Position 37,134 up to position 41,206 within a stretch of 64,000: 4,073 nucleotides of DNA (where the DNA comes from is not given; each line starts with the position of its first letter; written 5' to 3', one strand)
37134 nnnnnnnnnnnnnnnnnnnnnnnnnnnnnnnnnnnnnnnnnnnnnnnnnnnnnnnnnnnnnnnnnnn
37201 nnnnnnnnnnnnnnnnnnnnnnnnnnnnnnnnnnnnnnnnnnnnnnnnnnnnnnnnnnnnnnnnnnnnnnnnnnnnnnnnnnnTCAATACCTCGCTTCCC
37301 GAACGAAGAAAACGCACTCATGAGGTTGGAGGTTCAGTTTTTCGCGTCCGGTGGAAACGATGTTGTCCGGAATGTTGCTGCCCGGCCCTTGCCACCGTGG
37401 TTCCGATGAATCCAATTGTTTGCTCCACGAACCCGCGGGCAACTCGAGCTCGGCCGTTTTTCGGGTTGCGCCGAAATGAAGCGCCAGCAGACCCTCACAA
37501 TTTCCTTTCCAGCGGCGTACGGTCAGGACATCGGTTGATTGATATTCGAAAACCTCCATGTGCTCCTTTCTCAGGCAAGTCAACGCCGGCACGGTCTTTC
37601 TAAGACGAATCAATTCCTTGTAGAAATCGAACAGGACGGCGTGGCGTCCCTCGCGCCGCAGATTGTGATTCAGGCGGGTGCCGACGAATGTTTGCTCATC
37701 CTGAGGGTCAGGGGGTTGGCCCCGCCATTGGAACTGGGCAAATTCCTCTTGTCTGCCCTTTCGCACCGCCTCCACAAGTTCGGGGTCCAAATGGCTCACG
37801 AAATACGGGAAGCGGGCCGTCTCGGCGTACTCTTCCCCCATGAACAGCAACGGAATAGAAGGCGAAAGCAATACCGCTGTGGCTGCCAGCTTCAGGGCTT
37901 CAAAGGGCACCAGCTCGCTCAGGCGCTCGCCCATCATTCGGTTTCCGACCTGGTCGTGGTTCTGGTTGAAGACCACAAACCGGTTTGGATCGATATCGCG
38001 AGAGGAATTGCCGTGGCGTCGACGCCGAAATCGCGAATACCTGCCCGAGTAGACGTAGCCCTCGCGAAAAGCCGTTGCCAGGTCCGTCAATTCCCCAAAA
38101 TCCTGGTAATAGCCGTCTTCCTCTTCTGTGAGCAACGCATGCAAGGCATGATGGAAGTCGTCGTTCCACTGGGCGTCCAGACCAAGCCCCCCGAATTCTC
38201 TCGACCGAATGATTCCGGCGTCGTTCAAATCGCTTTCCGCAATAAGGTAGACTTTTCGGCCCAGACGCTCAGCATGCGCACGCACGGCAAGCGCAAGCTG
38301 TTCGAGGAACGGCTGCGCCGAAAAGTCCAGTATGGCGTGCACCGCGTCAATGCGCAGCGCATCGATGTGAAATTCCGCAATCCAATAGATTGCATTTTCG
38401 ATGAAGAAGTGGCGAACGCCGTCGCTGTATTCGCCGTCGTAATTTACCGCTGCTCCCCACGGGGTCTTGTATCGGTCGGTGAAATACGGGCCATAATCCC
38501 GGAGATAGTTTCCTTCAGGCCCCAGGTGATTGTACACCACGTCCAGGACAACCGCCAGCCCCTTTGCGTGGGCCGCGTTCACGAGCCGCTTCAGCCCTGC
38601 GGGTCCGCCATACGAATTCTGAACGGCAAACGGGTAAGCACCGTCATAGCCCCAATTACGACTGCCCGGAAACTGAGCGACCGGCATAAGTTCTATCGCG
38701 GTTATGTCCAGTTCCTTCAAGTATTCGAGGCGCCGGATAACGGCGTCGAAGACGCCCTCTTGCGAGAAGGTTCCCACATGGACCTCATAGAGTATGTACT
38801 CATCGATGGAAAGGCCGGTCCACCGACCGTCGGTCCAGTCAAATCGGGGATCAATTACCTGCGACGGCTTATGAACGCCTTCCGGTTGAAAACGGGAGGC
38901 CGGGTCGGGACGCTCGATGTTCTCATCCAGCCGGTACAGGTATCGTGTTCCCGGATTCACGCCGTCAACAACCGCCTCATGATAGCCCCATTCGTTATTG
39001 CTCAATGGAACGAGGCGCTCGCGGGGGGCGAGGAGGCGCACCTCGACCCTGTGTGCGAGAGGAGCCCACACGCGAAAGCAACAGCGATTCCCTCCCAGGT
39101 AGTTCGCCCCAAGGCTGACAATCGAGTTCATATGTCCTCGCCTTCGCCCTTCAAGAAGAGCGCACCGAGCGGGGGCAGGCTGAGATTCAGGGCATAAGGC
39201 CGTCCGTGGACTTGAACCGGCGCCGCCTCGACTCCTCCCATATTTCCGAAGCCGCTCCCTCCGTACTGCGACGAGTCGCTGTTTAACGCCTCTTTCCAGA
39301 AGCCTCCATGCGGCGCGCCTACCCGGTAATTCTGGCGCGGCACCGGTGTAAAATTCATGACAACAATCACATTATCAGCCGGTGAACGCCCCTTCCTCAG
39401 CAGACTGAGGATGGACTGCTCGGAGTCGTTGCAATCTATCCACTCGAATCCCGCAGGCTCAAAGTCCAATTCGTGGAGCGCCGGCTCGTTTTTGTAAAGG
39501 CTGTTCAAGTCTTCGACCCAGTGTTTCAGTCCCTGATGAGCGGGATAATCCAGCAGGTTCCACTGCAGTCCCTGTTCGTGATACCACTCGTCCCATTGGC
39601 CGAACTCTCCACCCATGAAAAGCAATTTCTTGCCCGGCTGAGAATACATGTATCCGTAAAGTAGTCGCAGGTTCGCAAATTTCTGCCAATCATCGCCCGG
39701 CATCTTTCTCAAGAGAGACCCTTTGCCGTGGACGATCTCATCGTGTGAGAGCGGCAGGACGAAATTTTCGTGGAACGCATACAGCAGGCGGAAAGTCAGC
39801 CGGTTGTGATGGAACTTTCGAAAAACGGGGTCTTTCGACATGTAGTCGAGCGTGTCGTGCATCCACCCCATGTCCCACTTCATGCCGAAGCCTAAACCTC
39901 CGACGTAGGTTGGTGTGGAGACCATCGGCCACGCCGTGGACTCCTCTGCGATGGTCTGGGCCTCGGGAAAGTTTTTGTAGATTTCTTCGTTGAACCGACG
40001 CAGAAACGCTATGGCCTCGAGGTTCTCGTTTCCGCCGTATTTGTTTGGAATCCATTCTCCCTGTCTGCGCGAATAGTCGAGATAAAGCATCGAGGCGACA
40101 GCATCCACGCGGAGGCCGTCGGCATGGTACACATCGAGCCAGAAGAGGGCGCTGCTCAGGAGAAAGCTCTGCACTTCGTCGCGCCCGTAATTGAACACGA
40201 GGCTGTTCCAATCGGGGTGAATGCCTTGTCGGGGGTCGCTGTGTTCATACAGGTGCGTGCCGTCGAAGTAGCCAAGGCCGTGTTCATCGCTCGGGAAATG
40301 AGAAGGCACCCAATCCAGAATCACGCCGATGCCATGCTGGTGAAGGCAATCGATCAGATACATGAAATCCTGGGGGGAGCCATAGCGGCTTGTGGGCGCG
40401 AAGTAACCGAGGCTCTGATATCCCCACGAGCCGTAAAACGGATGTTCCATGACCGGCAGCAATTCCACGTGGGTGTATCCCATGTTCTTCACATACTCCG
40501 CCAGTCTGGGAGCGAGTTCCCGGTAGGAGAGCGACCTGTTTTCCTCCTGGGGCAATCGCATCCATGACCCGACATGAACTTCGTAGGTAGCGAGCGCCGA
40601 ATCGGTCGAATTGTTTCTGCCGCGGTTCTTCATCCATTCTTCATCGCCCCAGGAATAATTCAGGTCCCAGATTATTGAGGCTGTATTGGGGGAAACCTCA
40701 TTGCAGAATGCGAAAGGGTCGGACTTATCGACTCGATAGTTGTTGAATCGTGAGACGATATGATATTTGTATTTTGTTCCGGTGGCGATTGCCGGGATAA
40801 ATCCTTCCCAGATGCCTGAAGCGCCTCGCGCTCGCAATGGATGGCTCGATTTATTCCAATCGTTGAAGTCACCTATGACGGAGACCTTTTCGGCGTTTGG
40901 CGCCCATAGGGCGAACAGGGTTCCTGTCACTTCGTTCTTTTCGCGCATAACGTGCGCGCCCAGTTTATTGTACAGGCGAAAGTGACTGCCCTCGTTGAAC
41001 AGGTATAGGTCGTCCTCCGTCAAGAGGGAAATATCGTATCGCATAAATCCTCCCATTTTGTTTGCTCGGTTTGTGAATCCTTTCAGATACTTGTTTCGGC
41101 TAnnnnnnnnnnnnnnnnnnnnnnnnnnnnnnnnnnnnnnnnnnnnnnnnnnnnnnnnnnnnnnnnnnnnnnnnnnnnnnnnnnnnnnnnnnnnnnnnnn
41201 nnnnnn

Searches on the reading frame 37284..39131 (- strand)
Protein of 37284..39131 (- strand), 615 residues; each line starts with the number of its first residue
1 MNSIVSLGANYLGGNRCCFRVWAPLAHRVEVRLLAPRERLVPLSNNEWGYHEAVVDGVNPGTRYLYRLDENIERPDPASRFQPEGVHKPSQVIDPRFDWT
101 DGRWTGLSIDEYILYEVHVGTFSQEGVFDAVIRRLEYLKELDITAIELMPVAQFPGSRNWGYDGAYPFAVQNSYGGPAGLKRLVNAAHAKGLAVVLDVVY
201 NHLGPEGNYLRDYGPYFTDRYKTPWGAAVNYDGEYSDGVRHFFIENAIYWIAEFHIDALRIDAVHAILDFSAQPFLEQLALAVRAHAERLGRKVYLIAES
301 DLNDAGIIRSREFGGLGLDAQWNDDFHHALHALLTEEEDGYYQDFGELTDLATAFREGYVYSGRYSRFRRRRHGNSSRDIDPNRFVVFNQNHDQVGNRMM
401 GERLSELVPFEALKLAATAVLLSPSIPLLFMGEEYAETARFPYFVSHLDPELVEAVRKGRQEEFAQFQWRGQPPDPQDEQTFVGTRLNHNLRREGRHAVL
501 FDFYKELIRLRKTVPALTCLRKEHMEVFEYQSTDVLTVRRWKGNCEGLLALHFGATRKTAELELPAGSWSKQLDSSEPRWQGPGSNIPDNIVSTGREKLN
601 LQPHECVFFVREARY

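Call 38: search_protein_families(library=pfam, proteins=[window:37284-39131:-], max_evalue=0.0001)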
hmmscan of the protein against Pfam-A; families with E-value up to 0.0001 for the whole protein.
window:37284-39131:- (615 aa): 3 families
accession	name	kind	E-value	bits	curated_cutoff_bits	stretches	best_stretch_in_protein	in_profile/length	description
PF00128.31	Alpha-amylase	-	3.7e-23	82.9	22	1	96-212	6-101/446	Alpha amylase, catalytic domain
PF11941.14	DUF3459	-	6.9e-09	36.4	22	1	503-608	1-89/90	Domain of unknown function (DUF3459)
PF02922.24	CBM_48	-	4.5e-08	33.7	22.4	1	7-71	2-71/83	Carbohydrate-binding module 48 (Isoamylase N-terminal domain)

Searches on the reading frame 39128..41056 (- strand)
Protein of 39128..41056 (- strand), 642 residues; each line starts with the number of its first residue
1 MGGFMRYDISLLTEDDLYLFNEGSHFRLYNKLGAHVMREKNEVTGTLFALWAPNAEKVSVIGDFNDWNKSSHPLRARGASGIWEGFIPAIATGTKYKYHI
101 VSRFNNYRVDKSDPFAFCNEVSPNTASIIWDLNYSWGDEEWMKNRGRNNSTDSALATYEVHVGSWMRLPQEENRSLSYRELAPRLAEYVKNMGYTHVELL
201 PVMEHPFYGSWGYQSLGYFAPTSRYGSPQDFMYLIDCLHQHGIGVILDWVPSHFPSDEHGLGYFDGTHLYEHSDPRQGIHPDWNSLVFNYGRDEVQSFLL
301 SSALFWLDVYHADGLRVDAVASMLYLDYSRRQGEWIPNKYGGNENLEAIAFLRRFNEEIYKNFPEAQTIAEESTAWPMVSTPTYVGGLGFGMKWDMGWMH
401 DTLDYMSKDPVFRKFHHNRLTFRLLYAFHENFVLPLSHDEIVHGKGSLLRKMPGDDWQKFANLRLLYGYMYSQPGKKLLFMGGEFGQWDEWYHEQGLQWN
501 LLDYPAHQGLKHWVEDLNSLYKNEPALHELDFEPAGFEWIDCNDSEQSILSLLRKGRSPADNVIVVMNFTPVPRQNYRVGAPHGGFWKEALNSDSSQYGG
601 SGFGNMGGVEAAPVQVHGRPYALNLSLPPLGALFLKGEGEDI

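Call 9: search_protein_families(library=pfam, proteins=[window:39128-41056:-], max_evalue=0.001)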
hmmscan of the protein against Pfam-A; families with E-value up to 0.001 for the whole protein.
window:39128-41056:- (642 aa): 3 families
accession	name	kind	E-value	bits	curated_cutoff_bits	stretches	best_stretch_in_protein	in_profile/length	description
PF02806.24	Alpha-amylase_C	-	8.7e-24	84.1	21.2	1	539-636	1-93/95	Alpha amylase, C-terminal all-beta domain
PF02922.24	CBM_48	-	9.3e-23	80.8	22.4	1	31-116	1-83/83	Carbohydrate-binding module 48 (Isoamylase N-terminal domain)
PF00128.31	Alpha-amylase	-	1.3e-13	51.5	22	1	187-259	26-96/446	Alpha amylase, catalytic domain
